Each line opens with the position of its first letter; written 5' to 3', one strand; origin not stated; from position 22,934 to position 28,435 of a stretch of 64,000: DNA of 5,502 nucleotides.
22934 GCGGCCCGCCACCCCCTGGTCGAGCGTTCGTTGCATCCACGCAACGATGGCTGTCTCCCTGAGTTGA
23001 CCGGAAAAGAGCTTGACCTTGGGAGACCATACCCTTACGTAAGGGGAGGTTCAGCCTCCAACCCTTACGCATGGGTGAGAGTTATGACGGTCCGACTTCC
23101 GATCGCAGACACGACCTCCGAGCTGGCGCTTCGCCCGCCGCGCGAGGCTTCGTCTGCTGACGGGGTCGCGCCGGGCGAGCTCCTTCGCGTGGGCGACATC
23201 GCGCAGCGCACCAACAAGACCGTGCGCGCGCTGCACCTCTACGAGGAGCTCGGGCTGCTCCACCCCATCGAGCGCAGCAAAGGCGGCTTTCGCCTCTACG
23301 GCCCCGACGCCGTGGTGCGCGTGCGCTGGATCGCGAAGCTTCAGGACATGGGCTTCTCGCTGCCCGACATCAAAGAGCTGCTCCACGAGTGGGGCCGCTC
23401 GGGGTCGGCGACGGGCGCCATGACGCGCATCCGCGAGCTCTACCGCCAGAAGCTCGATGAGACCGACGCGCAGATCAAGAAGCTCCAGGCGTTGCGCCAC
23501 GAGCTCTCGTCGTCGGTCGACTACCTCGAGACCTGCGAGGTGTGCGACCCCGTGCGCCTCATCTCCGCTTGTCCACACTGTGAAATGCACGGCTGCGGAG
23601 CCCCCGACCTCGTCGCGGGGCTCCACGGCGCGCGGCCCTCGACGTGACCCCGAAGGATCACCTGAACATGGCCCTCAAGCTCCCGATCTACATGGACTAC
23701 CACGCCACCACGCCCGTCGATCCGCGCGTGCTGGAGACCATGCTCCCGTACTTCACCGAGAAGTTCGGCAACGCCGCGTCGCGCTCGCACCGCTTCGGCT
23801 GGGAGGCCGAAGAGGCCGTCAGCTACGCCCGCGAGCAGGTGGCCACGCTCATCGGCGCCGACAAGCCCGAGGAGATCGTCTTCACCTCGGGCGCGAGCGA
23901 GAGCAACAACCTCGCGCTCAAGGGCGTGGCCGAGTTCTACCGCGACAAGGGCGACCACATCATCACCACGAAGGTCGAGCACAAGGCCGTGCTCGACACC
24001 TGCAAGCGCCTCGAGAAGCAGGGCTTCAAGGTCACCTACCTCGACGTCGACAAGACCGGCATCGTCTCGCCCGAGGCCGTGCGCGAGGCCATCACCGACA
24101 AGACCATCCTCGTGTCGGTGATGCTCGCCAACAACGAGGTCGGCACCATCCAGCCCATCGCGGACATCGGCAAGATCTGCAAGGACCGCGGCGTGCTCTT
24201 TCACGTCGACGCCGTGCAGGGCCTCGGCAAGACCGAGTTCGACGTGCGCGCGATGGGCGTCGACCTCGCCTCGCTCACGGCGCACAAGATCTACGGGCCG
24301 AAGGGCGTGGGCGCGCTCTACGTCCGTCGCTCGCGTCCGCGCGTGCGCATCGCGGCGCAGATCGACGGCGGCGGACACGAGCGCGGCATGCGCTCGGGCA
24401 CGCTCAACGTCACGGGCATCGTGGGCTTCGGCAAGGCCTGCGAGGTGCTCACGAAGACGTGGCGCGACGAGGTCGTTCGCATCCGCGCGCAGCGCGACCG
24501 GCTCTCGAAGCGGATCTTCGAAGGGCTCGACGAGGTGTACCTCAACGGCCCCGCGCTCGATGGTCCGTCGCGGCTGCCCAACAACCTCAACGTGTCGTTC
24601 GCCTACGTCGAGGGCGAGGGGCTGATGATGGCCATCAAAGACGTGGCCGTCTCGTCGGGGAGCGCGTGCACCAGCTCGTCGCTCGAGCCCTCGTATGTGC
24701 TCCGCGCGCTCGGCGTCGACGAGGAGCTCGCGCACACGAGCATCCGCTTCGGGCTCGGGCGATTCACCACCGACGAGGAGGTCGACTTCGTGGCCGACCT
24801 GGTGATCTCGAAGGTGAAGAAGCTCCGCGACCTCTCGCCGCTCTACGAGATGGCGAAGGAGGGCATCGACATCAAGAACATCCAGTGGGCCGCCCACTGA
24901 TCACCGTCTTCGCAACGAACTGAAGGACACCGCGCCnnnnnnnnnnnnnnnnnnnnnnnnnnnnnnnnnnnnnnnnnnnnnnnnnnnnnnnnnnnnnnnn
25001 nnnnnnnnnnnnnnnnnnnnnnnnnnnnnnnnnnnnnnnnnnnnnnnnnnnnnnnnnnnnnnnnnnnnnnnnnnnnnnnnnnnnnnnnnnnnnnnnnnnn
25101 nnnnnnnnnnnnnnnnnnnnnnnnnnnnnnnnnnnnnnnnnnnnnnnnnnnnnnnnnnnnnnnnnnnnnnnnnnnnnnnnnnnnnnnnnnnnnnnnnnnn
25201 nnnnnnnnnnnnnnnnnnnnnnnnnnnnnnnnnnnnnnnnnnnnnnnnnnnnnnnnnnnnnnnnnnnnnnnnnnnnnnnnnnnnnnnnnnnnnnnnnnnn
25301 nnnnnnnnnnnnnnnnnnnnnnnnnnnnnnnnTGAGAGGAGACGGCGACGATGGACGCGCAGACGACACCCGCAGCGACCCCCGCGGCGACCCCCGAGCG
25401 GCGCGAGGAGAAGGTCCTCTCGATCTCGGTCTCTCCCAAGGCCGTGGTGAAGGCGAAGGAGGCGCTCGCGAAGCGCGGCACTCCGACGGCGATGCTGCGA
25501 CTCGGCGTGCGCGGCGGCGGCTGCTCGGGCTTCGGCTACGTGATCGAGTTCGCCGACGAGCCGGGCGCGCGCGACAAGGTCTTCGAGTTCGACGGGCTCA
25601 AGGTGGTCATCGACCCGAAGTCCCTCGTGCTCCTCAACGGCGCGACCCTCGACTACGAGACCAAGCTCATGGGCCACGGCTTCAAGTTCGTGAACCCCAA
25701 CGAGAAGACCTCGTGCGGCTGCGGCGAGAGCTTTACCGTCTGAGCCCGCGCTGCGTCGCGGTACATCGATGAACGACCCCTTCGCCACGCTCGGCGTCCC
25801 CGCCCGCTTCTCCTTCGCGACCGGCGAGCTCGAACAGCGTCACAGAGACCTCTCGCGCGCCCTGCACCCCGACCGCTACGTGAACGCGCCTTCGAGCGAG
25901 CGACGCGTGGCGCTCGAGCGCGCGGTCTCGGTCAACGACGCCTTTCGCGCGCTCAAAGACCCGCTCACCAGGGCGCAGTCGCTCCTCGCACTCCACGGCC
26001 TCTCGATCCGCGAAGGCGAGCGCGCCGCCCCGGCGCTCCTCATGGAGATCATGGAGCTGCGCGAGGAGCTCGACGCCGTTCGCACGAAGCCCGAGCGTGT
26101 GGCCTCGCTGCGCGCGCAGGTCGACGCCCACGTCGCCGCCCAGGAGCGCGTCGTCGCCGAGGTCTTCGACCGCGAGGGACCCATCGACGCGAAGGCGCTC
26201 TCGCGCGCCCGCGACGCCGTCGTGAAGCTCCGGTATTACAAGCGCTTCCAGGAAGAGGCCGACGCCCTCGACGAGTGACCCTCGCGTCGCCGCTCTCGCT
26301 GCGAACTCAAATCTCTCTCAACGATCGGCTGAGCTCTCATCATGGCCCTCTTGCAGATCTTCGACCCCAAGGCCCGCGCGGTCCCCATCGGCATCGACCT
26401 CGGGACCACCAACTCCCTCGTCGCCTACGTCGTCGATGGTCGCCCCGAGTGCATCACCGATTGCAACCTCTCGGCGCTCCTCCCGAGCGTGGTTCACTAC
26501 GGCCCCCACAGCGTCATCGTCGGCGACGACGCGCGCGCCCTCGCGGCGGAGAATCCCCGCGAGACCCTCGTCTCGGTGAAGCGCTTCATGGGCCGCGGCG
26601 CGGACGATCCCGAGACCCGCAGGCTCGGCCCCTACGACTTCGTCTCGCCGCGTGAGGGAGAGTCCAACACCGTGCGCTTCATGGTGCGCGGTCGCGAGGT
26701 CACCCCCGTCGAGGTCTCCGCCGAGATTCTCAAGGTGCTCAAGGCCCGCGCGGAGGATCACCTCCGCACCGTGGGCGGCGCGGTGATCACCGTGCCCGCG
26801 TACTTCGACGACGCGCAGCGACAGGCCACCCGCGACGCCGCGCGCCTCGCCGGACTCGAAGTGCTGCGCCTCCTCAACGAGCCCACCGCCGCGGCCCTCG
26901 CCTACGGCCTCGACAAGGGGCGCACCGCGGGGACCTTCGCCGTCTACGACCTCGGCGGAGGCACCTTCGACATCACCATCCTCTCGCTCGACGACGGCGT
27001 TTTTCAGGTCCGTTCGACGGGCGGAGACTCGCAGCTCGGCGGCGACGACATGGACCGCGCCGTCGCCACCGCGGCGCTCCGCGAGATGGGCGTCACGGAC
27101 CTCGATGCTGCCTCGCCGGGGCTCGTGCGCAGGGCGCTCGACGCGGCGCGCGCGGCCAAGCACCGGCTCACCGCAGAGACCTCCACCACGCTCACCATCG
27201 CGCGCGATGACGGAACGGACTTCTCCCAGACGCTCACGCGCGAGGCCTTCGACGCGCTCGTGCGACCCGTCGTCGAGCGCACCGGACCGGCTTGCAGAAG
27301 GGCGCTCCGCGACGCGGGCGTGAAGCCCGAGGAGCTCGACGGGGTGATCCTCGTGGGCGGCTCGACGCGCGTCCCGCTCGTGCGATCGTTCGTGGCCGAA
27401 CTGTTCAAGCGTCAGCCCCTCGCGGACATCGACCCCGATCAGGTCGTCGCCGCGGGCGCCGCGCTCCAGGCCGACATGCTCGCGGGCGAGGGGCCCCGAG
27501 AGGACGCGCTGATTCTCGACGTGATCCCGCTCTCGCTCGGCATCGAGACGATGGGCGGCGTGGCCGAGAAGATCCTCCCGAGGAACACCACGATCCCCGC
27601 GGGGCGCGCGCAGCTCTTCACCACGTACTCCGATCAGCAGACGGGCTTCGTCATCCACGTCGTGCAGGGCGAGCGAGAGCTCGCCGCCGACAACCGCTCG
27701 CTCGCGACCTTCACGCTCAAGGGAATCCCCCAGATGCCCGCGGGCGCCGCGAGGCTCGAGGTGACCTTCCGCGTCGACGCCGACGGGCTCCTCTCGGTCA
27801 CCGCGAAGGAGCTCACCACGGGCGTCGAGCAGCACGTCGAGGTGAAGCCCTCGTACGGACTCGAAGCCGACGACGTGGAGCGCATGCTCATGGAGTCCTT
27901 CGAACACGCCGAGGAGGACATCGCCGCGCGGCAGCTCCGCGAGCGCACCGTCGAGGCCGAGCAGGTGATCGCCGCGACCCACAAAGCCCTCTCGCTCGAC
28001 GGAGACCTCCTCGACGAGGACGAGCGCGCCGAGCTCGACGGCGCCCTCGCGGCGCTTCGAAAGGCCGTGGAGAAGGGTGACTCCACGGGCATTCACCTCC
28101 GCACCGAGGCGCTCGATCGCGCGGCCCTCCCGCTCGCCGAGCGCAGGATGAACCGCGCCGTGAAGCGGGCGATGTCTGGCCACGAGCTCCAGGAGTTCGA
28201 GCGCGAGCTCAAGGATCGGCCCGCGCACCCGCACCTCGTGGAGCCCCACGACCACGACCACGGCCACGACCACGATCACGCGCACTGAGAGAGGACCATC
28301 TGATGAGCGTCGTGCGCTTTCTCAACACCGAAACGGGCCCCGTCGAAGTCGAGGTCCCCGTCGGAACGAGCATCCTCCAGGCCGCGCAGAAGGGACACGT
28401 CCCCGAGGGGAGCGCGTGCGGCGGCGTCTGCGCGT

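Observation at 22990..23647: isc operon governed by a MerR-type regulator with a C-terminal Cys cluster and a palindromic operator, in place of Rrf2-type IscR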

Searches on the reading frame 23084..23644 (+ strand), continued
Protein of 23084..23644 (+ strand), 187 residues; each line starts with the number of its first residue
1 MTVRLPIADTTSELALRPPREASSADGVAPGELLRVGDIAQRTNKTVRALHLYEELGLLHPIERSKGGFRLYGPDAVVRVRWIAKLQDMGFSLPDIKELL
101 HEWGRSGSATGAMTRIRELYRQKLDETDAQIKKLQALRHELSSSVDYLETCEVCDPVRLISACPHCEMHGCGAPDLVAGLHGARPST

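Call 58: find_encoding_contigs(protein=P0271, flank=6000, max_places=1)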
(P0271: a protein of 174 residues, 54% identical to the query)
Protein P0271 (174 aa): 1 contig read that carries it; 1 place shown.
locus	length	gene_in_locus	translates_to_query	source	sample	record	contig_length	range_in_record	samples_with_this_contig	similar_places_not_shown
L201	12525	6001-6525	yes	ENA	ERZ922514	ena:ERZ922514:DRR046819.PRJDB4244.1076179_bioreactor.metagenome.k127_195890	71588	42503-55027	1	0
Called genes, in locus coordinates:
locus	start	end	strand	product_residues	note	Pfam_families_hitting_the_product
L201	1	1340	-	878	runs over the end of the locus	PF00133:tRNA-synt_1, PF09334:tRNA-synt_1g, PF13603:tRNA-synt_1_2, PF08264:Anticodon_1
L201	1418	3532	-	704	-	PF00930:DPPIV_N, PF01738:DLH, PF02129:Peptidase_S15, PF00326:Peptidase_S9, PF12146:Hydrolase_4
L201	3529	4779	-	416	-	PF00275:EPSP_synthase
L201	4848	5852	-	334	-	PF10974:DUF2804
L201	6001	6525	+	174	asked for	PF00376:MerR, PF13411:MerR_1, PF09278:MerR-DNA-bind (weak)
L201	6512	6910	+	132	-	PF01521:Fe-S_biosyn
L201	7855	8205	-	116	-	PF07238:PilZ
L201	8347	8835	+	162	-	PF02130:YbeY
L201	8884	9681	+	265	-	-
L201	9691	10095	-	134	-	-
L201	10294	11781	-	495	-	PF01225:Mur_ligase, PF08245:Mur_ligase_M, PF02875:Mur_ligase_C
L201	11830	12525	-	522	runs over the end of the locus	PF01225:Mur_ligase, PF08245:Mur_ligase_M, PF02875:Mur_ligase_C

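Call 59: find_encoding_contigs(protein=P0277, flank=6000, max_places=1)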
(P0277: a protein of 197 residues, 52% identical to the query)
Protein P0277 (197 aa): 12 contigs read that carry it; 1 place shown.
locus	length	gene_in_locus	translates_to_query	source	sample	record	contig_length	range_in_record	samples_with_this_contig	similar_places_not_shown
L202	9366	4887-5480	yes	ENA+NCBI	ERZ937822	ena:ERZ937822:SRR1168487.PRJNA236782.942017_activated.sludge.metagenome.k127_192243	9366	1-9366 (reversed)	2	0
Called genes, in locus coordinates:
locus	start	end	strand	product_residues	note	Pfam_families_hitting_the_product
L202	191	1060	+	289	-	PF13646:HEAT_2, PF02985:HEAT (faint), PF03130:HEAT_PBS (faint)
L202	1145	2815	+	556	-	-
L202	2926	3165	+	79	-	PF02810:SEC-C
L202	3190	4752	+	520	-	PF00289:Biotin_carb_N, PF02786:CPSase_L_D2, PF07478:Dala_Dala_lig_C, PF02222:ATP-grasp, PF02785:Biotin_carb_C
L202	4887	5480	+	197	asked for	PF00376:MerR, PF13411:MerR_1, PF09278:MerR-DNA-bind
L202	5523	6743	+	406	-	PF00155:Aminotran_1_2 (weak), PF00266:Aminotran_5, PF01041:DegT_DnrJ_EryC1 (weak)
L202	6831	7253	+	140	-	PF01592:NifU_N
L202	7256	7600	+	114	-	PF01521:Fe-S_biosyn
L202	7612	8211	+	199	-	PF00226:DnaJ (weak), PF07743:HSCB_C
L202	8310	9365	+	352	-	PF00012:HSP70, PF06723:MreB_Mbl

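Call 60: find_encoding_contigs(protein=P0291, flank=6000, max_places=1)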
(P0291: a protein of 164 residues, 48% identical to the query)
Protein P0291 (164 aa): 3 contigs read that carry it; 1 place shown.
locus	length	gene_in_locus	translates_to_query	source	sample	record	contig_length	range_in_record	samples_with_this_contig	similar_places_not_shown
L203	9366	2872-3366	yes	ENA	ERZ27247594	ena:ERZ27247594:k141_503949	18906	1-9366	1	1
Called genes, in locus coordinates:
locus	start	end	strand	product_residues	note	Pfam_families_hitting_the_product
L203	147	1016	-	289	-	PF04542:Sigma70_r2, PF04545:Sigma70_r4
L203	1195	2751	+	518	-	PF12072:RNase_Y_N, PF01966:HD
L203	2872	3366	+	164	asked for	PF00376:MerR, PF13411:MerR_1, PF09278:MerR-DNA-bind (weak)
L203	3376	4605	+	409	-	PF00266:Aminotran_5, PF01053:Cys_Met_Meta_PP (weak), PF00155:Aminotran_1_2 (weak), PF01041:DegT_DnrJ_EryC1 (faint)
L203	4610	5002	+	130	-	PF01592:NifU_N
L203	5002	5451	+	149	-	PF01521:Fe-S_biosyn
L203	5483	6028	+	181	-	PF00226:DnaJ, PF07743:HSCB_C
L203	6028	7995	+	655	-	PF00012:HSP70, PF06723:MreB_Mbl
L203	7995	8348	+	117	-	PF00111:Fer2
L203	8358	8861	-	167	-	-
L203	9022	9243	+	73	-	-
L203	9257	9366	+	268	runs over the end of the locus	PF00378:ECH_1, PF16113:ECH_2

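Call 61: find_encoding_contigs(protein=P0358, flank=6000, max_places=1)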
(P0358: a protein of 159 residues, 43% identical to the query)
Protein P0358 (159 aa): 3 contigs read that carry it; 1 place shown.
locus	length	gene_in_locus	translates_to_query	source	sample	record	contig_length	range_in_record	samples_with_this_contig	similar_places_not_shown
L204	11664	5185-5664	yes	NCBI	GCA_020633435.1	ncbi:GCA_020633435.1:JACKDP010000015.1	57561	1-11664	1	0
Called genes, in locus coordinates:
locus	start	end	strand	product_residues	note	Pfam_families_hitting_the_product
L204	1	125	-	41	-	?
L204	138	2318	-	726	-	PF07715:Plug, PF00593:TonB_dep_Rec_b-barrel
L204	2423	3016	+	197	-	-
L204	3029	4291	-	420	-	PF13646:HEAT_2 (faint)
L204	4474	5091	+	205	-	-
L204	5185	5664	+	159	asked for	PF00376:MerR, PF13411:MerR_1, PF09278:MerR-DNA-bind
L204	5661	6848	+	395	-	PF00266:Aminotran_5, PF01212:Beta_elim_lyase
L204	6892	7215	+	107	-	PF01521:Fe-S_biosyn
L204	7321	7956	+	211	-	-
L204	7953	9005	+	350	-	PF00012:HSP70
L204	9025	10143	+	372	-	-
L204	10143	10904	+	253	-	PF00106:adh_short, PF08659:KR, PF13561:adh_short_C2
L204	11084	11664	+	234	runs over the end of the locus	PF13489:Methyltransf_23 (weak), PF08241:Methyltransf_11, PF08242:Methyltransf_12, PF13649:Methyltransf_25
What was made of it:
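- Distant members still sit in front of Fe-S assembly genes: P0277 and P0291 before a full isc set, P0271 before iscA, P0358 before a desulfurase plus iscA (calls 58-61).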

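Call 63: search_protein_families(library=pfam, proteins=[P0339, P0341, P0202, P0271], max_evalue=10)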
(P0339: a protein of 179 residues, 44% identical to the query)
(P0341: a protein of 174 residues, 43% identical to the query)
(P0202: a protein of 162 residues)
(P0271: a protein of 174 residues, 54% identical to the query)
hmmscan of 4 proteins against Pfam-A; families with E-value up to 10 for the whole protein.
P0339 (179 aa): 6 families
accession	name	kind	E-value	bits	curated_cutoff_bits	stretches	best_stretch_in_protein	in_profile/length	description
PF13411.12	MerR_1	-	5.4e-16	58.9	21.6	1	29-96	2-68/69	MerR HTH family regulatory protein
PF00376.29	MerR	-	6e-12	45.6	28.2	1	29-66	1-38/38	MerR family regulatory protein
PF09278.17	MerR-DNA-bind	-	7.5e-12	46.1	25.4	1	71-135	1-62/65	MerR, DNA binding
PF02207.25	zf-UBR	-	0.013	16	25.2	1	141-168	11-38/69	Putative zinc finger in N-recognin (UBR box)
PF05974.18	DUF892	-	0.021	15.3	23.7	1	106-140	33-66/159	Domain of unknown function (DUF892)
PF13373.11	Dsc3_C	-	0.16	12.6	25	1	79-132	5-50/145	DSC E3 ubiquitin ligase complex subunit 3, C-terminal domain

P0341 (174 aa): 5 families
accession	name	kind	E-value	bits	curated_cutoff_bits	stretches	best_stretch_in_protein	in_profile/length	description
PF13411.12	MerR_1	-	2.8e-16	59.8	21.6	1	24-91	2-68/69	MerR HTH family regulatory protein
PF09278.17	MerR-DNA-bind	-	2.3e-12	47.8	25.4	1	66-131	1-63/65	MerR, DNA binding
PF00376.29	MerR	-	4.8e-12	45.9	28.2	1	24-61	1-38/38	MerR family regulatory protein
PF25587.1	Rv2743c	-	0.08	13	27.7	1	88-151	77-140/237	Rv2743c family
PF21267.3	UBAP-1_UBA2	-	0.13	12.5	27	1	72-90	5-23/39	Ubiquitin-associated protein 1, UBA2 domain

P0202 (162 aa): 3 families
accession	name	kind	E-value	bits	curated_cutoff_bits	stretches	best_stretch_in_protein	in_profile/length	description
PF13411.12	MerR_1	-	5.3e-12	46.1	21.6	1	11-76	2-66/69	MerR HTH family regulatory protein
PF00376.29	MerR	-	1.2e-08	35.1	28.2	1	11-48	1-38/38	MerR family regulatory protein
PF09278.17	MerR-DNA-bind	-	1.8e-07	32.1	25.4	1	53-118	1-63/65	MerR, DNA binding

P0271 (174 aa): 4 families
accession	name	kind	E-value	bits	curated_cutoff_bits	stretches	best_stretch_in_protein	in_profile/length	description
PF13411.12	MerR_1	-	8.2e-14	51.9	21.6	1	9-75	2-67/69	MerR HTH family regulatory protein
PF00376.29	MerR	-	3.8e-12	46.3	28.2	1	9-46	1-38/38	MerR family regulatory protein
PF09278.17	MerR-DNA-bind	-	3.7e-07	31.1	25.4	1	52-116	2-63/65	MerR, DNA binding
PF12511.13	DUF3716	-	0.11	12.9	22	1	123-147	26-54/59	Protein of unknown function (DUF3716)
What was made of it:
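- A weak, sub-threshold similarity to a zinc-finger family (zf-UBR, E = 0.013) was seen in one member (call 63).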

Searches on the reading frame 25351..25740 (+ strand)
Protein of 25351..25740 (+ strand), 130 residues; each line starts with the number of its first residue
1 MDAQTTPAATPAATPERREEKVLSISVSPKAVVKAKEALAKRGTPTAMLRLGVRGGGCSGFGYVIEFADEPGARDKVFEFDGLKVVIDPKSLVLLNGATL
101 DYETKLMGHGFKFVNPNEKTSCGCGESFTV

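Call 13: search_protein_families(library=pfam, proteins=[window:25351-25740:+], max_evalue=0.01)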
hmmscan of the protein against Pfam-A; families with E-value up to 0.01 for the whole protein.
window:25351-25740:+ (130 aa): 1 family
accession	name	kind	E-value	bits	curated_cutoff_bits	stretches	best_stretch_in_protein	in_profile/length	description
PF01521.26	Fe-S_biosyn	-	3.4e-19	69.6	26.3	1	25-125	3-109/110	Iron-sulphur cluster biosynthesis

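Call 14: search_protein_families(library=ncbifam, proteins=[window:25351-25740:+], max_evalue=0.01)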
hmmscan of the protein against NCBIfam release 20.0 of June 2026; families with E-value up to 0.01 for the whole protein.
window:25351-25740:+ (130 aa): 10 families
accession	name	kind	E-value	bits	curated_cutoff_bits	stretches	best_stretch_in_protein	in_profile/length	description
TIGR00049.1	TIGR00049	subfamily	1.3e-34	118.6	58.8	1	25-130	1-106/106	iron-sulfur cluster assembly accessory protein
TIGR02011.1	IscA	equivalog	3.4e-33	114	150.6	1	25-130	1-105/105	iron-sulfur cluster assembly protein IscA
NF007049.0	PRK09502.1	equivalog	1.7e-32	111.7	181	1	23-130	1-107/107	iron-sulfur cluster assembly protein IscA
TIGR01997.1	sufA_proteo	equivalog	2.6e-29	101.6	136.2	1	25-130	3-107/107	Fe-S cluster assembly scaffold SufA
NF010147.0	PRK13623.1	equivalog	1e-26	93.4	117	1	20-130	5-115/115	iron-sulfur cluster insertion protein ErpA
NF007050.0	PRK09504.1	equivalog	4.1e-23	81.8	161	1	19-130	12-122/122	Fe-S cluster assembly scaffold SufA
NF038090.1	IscA_HesB_Se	subfamily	3.3e-08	33.8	85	1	26-125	3-100/101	IscA/HesB family protein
TIGR03341.1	YhgI_GntY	equivalog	8.9e-06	25.6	269.35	1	68-120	45-97/190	Fe-S biogenesis protein NfuA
NF008392.0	PRK11190.1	equivalog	0.00019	21.4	268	1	69-120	47-98/192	Fe-S biogenesis protein NfuA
TIGR01911.1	HesB_rel_seleno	subfamily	0.00068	20.2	66.35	1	25-112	4-90/92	HesB-like protein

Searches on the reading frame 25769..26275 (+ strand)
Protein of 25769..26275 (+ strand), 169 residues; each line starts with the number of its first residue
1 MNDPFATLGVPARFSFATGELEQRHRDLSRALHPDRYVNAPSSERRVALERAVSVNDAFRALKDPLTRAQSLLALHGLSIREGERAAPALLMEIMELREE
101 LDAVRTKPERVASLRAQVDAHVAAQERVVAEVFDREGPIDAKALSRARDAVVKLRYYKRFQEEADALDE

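Call 13: search_protein_families(library=pfam, proteins=[window:25769-26275:+], max_evalue=0.01)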
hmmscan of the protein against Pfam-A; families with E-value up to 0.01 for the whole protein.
window:25769-26275:+ (169 aa): 2 families
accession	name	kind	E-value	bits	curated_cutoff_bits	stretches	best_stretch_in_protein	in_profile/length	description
PF07743.18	HSCB_C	-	2.3e-16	60.4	22.1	1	88-164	3-73/74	HSCB C-terminal oligomerisation domain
PF00226.36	DnaJ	-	3.6e-05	24.2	27.8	1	3-70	1-61/63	DnaJ domain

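Call 14: search_protein_families(library=ncbifam, proteins=[window:25769-26275:+], max_evalue=0.01)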
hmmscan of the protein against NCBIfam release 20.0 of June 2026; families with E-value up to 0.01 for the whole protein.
window:25769-26275:+ (169 aa): 5 families
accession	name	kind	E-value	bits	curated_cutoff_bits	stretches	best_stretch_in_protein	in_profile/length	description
NF003449.0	PRK05014.1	equivalog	8.8e-34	117.1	189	1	4-169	3-167/172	co-chaperone HscB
NF002935.0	PRK03578.1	equivalog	1.6e-27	97.2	198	1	3-166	7-169/176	Fe-S protein assembly co-chaperone HscB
NF001420.0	PRK00294.1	equivalog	8.9e-22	78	169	1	5-157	7-163/173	co-chaperone HscB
TIGR00714.1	hscB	equivalog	2.5e-21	76.4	46.75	1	18-167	5-151/156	Fe-S protein assembly co-chaperone HscB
NF050028.1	CldAdptActJ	equivalog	0.00035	21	150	1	1-70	1-68/93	cold adaptation protein ActJcold adaptation protein ActJ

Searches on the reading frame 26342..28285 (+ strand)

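Call 13: search_protein_families(library=pfam, proteins=[window:26342-28285:+], max_evalue=0.01)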
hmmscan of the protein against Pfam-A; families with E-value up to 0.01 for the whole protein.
window:26342-28285:+ (648 aa): 2 families
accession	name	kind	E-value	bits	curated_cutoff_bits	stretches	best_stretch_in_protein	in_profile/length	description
PF00012.26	HSP70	-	6.2e-183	609.7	20.6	1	16-603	2-598/599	Hsp70 protein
PF06723.19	MreB_Mbl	-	9.1e-15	54.7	27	1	120-248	68-191/327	MreB/Mbl protein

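Call 14: search_protein_families(library=ncbifam, proteins=[window:26342-28285:+], max_evalue=0.01)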
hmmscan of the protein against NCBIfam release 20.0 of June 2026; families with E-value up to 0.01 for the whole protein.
window:26342-28285:+ (648 aa): 15 families
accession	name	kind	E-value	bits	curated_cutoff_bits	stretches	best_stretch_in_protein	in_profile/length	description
NF003520.0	PRK05183.1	subfamily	2e-253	842.4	620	1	1-618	1-620/621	Fe-S protein assembly chaperone HscA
TIGR01991.1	HscA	equivalog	4.7e-245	814.7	708.55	1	16-618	2-600/600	Fe-S protein assembly chaperone HscA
NF001413.0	PRK00290.1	equivalog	1.2e-181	605.3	648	1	16-609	5-601/625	molecular chaperone DnaK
TIGR02350.1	prok_dnaK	equivalog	9e-180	598.9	822.55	1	16-600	3-592/596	molecular chaperone DnaK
NF009947.0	PRK13411.1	equivalog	3e-155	517.9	1002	1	16-594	5-591/662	molecular chaperone DnaK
NF009946.0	PRK13410.1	equivalog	1.7e-153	512.3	1019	1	16-624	5-622/669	molecular chaperone DnaK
NF002399.0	PRK01433.1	equivalog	2.2e-144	482.3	743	1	12-616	18-591/595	Fe-S protein assembly chaperone HscA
NF008673.0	PRK11678.1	equivalog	5.3e-14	51.9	331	2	267-379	339-447/450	molecular chaperone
NF010539.0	PRK13927.1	subfamily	7.9e-14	51.3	293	1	125-250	78-199/339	rod shape-determining protein MreB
TIGR00904.1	mreB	subfamily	1.8e-13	50.3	365.75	1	127-244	80-192/334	MreB/Mrl family cell shape determining protein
NF011660.0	PRK15080.1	equivalog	3.1e-12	46.3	182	1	126-228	75-173/277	ethanolamine utilization protein EutJ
TIGR02529.1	EutJ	subfamily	7.9e-10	38.6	152.1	1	125-228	41-139/239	ethanolamine utilization protein EutJ family protein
NF010540.1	PRK13929.1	exception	1.6e-07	30.7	515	1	145-242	99-190/334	rod-share determining protein MreBH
NF053558.1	BeeR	equivalog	2.1e-06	27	530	1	121-344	77-297/349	BeeR family actin-like protein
TIGR01174.1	ftsA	equivalog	0.0021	17.2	175.85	0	164-358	164-341/371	cell division protein FtsA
